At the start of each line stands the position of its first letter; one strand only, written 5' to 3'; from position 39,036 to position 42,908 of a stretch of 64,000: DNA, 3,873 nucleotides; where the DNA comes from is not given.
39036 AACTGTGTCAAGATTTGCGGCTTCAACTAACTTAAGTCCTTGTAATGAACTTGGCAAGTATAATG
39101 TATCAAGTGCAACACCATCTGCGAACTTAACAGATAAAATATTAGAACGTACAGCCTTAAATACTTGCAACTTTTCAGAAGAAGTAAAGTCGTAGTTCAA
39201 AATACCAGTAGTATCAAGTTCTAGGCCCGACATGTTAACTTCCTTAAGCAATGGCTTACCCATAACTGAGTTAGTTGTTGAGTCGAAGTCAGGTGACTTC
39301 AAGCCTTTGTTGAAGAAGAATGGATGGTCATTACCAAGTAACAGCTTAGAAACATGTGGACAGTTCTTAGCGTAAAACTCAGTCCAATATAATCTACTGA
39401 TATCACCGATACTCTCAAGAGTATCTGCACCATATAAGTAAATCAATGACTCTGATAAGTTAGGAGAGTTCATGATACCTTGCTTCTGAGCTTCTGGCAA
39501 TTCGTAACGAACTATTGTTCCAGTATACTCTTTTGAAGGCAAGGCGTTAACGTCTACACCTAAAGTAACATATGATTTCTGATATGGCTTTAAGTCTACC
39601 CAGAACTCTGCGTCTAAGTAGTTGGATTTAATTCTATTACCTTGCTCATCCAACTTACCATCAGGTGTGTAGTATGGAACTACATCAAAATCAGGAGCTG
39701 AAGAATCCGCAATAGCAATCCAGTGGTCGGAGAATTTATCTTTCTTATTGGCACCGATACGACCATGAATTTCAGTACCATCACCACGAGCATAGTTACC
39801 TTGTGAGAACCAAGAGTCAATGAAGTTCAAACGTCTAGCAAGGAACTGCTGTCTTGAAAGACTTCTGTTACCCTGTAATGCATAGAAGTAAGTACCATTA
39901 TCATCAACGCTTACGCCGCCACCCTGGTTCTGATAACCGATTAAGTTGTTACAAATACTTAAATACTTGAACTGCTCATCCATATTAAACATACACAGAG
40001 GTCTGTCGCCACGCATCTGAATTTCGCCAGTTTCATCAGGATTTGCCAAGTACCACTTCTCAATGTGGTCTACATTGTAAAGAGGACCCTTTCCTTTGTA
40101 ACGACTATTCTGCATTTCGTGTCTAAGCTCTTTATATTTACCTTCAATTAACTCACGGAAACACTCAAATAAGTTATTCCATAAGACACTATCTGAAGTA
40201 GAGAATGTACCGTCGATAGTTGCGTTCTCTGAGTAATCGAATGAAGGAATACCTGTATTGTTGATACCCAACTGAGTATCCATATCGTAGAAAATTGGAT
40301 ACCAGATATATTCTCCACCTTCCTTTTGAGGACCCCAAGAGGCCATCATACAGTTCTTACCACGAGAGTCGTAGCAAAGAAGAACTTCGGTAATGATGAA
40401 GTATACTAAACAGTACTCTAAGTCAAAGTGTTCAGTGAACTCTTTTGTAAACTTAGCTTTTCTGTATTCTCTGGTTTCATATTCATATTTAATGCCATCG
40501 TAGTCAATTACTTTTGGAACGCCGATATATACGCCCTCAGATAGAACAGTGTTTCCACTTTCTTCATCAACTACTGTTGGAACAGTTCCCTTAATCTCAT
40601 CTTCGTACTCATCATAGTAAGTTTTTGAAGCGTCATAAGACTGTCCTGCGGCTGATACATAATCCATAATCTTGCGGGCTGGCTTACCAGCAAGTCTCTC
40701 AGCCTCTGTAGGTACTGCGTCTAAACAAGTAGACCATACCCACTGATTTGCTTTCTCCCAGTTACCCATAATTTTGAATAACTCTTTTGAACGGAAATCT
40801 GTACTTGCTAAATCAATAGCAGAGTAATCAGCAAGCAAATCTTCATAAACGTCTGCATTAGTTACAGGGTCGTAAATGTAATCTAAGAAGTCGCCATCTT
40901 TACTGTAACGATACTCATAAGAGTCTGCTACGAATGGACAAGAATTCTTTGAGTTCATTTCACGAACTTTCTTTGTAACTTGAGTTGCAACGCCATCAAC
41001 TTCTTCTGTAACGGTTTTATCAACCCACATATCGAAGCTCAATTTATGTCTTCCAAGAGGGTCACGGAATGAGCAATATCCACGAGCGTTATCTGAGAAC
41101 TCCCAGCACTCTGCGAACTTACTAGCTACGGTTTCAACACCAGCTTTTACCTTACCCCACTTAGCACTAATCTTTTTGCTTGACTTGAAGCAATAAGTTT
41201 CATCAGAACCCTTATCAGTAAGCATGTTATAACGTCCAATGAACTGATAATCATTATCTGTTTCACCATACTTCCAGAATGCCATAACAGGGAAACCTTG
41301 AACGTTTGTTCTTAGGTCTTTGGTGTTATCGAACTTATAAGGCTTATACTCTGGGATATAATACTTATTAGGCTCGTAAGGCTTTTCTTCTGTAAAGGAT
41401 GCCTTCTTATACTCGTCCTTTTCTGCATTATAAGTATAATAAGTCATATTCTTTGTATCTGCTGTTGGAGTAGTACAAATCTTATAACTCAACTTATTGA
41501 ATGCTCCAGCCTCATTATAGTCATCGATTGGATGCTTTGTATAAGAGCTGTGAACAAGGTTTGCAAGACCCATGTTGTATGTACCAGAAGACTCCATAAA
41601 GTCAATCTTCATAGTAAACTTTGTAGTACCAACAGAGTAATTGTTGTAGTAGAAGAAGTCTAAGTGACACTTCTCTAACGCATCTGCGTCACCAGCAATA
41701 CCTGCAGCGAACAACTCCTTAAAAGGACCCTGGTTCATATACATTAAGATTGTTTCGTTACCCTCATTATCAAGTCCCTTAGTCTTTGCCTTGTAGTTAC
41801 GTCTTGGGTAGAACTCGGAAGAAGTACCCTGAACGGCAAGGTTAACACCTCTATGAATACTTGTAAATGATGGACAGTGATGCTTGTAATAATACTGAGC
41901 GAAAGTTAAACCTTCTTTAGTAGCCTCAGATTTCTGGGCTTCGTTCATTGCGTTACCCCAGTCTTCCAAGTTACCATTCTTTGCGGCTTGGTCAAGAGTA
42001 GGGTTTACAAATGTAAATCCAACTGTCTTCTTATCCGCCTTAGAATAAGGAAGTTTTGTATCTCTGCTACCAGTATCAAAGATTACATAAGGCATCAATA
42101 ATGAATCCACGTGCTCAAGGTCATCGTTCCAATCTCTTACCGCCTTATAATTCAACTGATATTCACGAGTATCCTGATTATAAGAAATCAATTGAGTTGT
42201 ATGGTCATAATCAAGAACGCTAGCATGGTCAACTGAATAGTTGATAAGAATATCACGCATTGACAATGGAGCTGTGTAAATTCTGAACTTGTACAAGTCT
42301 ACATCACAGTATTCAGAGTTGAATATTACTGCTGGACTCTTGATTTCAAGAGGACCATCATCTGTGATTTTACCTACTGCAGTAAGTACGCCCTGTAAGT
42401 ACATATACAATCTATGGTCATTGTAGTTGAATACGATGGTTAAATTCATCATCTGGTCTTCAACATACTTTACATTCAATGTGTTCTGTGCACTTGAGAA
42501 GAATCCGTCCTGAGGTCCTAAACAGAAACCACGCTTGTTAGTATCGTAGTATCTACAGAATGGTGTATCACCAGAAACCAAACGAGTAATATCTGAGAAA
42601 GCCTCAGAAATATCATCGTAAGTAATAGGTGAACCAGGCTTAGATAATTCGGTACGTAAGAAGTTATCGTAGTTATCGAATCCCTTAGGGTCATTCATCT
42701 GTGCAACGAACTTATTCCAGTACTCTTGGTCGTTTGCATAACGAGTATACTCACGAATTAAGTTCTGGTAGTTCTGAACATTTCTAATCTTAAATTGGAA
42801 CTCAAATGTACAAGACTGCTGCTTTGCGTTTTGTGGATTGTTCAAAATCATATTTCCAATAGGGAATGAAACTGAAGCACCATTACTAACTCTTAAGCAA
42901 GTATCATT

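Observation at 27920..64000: About 36 kb of consecutive giant tail-fibre / receptor-binding-like genes in terminator-delimited units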

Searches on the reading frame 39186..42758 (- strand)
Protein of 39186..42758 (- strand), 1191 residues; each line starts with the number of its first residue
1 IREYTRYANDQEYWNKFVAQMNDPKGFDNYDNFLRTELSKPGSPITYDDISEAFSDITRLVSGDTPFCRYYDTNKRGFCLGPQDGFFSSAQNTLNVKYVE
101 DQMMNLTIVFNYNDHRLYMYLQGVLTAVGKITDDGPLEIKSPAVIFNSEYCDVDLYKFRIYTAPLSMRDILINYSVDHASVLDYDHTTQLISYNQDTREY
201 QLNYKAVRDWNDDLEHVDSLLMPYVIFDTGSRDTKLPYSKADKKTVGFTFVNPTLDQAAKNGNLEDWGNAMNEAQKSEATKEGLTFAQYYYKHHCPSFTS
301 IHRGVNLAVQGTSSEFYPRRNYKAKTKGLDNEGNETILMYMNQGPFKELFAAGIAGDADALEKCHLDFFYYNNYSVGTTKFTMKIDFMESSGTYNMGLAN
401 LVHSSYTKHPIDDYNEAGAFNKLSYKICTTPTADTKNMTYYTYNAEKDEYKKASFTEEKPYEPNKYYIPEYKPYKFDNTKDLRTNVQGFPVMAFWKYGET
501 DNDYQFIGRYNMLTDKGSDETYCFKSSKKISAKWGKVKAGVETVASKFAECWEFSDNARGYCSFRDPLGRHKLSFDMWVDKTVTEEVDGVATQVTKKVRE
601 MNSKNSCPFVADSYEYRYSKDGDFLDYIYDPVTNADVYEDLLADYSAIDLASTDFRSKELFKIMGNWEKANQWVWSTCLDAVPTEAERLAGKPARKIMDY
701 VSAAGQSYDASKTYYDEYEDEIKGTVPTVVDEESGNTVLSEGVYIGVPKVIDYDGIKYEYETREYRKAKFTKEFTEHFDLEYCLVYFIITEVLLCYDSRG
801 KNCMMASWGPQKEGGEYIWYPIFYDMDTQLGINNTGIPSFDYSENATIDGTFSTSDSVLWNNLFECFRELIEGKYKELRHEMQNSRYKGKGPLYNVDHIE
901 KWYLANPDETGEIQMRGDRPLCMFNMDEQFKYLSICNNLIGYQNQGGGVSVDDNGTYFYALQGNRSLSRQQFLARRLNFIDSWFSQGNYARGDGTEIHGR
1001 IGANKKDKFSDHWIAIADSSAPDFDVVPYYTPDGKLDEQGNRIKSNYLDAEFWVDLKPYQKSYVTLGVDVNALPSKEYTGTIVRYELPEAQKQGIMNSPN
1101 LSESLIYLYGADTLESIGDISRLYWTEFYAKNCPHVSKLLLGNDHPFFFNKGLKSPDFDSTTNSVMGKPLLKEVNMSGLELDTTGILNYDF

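Call 97: search_protein_representatives(protein=window:39186-42758:-)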
Query: 1191 residues. Proteins with E-value up to 0.001 (for the whole library): 1109; up to 1e-10: 779; up to 1e-30: 204. The best 150 are listed.
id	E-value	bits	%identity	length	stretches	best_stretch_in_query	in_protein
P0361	0.0e+00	1169.5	55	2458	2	1-685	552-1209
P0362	0.0e+00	1029.4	59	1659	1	257-1184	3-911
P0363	1.9e-262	890.3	50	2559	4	757-1184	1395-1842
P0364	1.8e-244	830.8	47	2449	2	2-687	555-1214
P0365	1.2e-241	821.4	45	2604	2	21-702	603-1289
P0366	1.3e-239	814.7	47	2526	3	746-1181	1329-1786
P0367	1.0e-234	798.5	48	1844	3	747-1181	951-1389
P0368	2.6e-231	787.2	47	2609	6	750-1184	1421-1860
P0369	3.5e-231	786.8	48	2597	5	705-1144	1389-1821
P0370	2.5e-229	780.6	46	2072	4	706-1183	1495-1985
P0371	5.5e-229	779.5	47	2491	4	740-1145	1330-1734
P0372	4.5e-226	769.8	47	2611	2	2-686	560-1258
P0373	1.3e-222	758.3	45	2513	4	706-1144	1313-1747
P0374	3.7e-221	753.6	45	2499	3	706-1181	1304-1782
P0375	1.4e-219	748.3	46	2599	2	751-1184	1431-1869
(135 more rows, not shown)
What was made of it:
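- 37008..44435 (-): 2475-aa giant protein. It has the shared N-terminal motif (aa 11-51), a large conserved body that includes a CotH-like domain (about aa 1323-1440), weak Listeria-Bacteroides repeat matches, and a BspA-type leucine-rich repeat domain at the C-terminus (aa 2312-2406). 1109 clusters of relatives, mostly 2200-2900 aa (call 97).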

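Call 99: search_protein_families(library=pfam, alignment_id=A5, max_evalue=0.01)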
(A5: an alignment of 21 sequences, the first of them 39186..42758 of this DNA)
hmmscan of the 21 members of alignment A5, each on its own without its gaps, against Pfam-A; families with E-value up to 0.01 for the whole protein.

A. member 1, window:39186-42758:- (1191 aa): 1 family
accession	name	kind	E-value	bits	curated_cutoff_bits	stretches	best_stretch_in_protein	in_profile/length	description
PF08757.17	CotH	-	1.8e-05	24.8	23.8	1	764-881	154-266/322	CotH kinase protein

B. families by the number of members that match (of 21 scanned): 6 families
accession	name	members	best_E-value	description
PF13306.12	LRR_5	13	3.7e-89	BspA type Leucine rich repeat region (6 copies)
PF08757.17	CotH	6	1.8e-05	CotH kinase protein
PF09479.16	Flg_new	3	7.8e-09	Listeria-Bacteroides repeat domain (List_Bact_rpt)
PF13855.12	LRR_8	1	1.3e-10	Leucine rich repeat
PF04715.19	Anth_synt_I_N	1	0.00084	Anthranilate synthase component I, N terminal region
PF01442.23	Apolipoprotein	1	0.001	Apolipoprotein A1/A4/E domain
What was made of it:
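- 37008..44435 (-): CotH PF08757 at 24.8 bits, cut-off 23.8, when aa 560-1750 were scanned alone; 6 of 21 relatives also match CotH, 13 match LRR_5 and 3 match Flg_new (call 99).
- On CotH kinase family (PF08757): the 2475-aa protein: 6 of 21 relatives also match (call 99).
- Closest known: CotH-domain proteins of phages. Same: A CotH-like domain lies inside a presumed virion surface protein that has a variable C-terminal binding module (call 99).
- CotH is an atypical kinase family, and the match is above the Pfam cut-off (call 99).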

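Call 100: search_solved_structures(query=A5, max_evalue=1, show_alignments=3)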
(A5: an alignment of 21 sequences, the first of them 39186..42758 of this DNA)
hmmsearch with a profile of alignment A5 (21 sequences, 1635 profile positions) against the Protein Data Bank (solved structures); distinct sequences matched with E-value up to 1: 74 (the best 60 are shown).
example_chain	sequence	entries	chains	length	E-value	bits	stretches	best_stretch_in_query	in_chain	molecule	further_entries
4fs7_A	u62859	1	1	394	2.2e-29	104.9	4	1426-1560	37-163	Uncharacterized protein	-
4gt6_A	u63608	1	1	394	9.1e-29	102.8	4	1472-1560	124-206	Cell surface protein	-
4cp6_A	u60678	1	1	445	1.8e-18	68.7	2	1431-1561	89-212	CHOLINE BINDING PROTEIN PCPA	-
4h09_A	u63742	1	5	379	7.3e-17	63.4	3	1433-1532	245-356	Hypothetical leucine rich repeat protein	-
4fdw_A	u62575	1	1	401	7.4e-13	50.1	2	1485-1563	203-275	leucine rich hypothetical protein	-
6mlx_A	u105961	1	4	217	3.6e-12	47.8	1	1433-1573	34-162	Leucine-rich repeat protein TpLRR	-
4fd0_A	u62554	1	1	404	4.2e-11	44.3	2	1487-1562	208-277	Leucine rich hypothetical protein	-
4ufs_A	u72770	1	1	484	6.6e-06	27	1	1469-1551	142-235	LEUCINE-RICH REPEAT-CONTAINING G-PROTEIN COUPLED RECEPTOR 5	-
4ufr_A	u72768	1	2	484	6.6e-06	27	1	1469-1551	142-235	LEUCINE-RICH REPEAT-CONTAINING G-PROTEIN COUPLED RECEPTOR 5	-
4kng_A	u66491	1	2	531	8e-06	26.8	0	1469-1532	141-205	Leucine-rich repeat-containing G-protein coupled receptor 5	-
4bsr_A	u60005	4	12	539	8.6e-06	26.7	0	1469-1531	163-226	LEUCINE-RICH REPEAT-CONTAINING G-PROTEIN COUPLED RECEPTOR 5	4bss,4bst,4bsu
4oju_A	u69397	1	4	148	1.1e-05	26.4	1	1473-1552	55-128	hypothetical leucine rich repeat protein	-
4li1_B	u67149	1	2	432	3.9e-05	24.5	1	1452-1530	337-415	Leucine-rich repeat-containing G-protein coupled receptor 4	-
4li2_A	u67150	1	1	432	7.6e-05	23.5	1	1435-1530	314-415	Leucine-rich repeat-containing G-protein coupled receptor 4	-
3sb4_A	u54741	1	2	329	9.4e-05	23.2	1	1472-1557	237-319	Hypothetical leucine rich repeat protein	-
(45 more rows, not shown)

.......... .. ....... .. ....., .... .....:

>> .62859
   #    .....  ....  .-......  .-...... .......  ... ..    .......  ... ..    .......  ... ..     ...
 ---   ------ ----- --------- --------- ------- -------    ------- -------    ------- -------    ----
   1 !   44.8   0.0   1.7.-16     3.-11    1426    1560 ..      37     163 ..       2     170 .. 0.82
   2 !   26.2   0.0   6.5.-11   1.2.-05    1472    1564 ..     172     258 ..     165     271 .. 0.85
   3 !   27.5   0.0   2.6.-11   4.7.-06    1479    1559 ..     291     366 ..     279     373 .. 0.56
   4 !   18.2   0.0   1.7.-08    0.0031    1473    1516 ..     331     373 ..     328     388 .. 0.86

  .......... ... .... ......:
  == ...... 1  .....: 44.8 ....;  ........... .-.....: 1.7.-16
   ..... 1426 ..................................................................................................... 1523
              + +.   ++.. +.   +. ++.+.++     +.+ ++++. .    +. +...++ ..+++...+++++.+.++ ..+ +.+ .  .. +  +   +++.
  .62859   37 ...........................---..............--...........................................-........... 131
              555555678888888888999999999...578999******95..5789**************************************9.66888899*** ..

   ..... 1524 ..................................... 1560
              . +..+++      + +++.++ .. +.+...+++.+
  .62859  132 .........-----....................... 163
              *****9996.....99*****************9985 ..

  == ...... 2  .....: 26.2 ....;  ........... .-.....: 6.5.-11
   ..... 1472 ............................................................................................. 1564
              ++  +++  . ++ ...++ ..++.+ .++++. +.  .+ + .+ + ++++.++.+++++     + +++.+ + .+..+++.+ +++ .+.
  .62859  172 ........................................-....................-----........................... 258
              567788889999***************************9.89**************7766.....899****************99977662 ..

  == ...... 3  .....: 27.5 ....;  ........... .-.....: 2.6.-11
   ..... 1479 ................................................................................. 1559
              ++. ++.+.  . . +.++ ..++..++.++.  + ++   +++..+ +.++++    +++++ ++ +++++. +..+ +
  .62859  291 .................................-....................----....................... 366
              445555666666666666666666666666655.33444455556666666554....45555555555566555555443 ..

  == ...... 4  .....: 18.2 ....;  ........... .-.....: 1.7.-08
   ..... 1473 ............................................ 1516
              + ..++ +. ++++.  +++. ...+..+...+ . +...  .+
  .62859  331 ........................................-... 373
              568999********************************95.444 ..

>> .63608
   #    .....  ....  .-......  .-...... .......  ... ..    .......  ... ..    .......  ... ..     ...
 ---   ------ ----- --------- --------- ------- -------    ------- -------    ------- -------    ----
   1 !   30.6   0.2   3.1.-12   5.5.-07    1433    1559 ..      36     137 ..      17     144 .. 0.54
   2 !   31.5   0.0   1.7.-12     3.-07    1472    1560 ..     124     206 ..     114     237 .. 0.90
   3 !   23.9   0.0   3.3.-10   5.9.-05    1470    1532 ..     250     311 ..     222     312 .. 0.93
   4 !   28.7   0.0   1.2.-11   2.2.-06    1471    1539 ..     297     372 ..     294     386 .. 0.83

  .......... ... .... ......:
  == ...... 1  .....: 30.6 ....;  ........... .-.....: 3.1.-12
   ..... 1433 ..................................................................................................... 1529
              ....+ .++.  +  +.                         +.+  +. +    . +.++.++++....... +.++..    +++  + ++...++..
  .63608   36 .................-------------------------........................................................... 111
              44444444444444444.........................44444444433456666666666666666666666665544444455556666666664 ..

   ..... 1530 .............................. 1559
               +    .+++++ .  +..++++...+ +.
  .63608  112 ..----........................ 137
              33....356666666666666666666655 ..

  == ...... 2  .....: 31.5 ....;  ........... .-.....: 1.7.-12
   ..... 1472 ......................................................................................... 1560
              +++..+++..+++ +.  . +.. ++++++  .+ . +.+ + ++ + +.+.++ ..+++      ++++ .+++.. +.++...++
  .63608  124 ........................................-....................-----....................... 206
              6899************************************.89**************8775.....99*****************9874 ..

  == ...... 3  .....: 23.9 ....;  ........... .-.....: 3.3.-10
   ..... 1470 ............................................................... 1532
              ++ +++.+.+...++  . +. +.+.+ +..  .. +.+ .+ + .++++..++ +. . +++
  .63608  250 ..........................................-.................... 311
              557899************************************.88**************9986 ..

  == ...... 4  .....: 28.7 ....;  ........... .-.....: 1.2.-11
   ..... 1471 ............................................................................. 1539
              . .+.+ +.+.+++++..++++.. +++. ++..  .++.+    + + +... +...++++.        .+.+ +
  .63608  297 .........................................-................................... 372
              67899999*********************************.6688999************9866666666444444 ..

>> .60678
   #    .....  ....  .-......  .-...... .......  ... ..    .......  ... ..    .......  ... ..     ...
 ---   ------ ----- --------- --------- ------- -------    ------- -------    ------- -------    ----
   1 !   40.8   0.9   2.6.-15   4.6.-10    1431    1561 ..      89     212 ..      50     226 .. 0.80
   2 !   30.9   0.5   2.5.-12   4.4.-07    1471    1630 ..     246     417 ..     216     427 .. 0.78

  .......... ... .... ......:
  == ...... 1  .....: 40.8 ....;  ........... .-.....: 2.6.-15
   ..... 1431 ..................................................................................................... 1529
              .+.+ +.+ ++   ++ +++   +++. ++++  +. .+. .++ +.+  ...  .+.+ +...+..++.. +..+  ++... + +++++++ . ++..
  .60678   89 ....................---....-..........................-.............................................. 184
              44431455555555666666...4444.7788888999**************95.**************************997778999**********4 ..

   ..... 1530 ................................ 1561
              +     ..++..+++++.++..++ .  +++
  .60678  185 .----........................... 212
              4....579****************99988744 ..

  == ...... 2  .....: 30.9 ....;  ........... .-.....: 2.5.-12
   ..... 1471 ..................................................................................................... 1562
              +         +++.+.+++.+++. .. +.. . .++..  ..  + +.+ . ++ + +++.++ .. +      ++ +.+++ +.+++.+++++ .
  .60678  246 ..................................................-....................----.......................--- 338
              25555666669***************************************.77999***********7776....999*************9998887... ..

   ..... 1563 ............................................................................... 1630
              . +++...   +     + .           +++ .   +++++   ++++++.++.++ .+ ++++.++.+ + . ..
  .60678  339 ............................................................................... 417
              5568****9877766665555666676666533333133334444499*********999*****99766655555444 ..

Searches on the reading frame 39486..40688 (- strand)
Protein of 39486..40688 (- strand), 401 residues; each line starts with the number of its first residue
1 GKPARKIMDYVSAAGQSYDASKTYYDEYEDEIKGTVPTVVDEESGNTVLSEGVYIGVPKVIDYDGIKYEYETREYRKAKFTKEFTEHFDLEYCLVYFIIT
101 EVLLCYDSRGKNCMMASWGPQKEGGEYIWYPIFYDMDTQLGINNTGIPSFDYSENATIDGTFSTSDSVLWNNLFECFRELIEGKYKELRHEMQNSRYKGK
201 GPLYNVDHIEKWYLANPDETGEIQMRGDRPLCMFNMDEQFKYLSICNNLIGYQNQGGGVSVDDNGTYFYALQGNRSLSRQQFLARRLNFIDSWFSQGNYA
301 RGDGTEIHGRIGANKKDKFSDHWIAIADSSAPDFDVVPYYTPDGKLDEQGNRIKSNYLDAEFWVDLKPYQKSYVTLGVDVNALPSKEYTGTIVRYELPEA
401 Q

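Call 110: search_dna_similar(query=window:39486-40688:-, collection=plasmids, mode=protein, max_rows=15, max_evalue=0.01)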
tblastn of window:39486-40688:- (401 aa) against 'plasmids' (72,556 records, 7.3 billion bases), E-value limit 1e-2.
Records with a match: 3; places in all: 3; records where one place covers at least 80% of the query: 0.
Best place of each record, by identity: <60% 3.
By first word of the organism name: Phocaeicola 3.
By predicted mobility (MOB-suite, as given by PLSDB): non-mobilizable 3.
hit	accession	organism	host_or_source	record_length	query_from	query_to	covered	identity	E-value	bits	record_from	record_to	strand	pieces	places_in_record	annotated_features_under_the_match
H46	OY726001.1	Phocaeicola massiliensis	-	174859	79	317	60%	23.3%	6e-9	66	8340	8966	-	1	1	record has no annotation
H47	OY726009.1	Phocaeicola massiliensis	-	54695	63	286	56%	24.0%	1e-3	49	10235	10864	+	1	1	record has no annotation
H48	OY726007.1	Phocaeicola massiliensis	-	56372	63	182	30%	26.9%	3e-4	50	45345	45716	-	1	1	record has no annotation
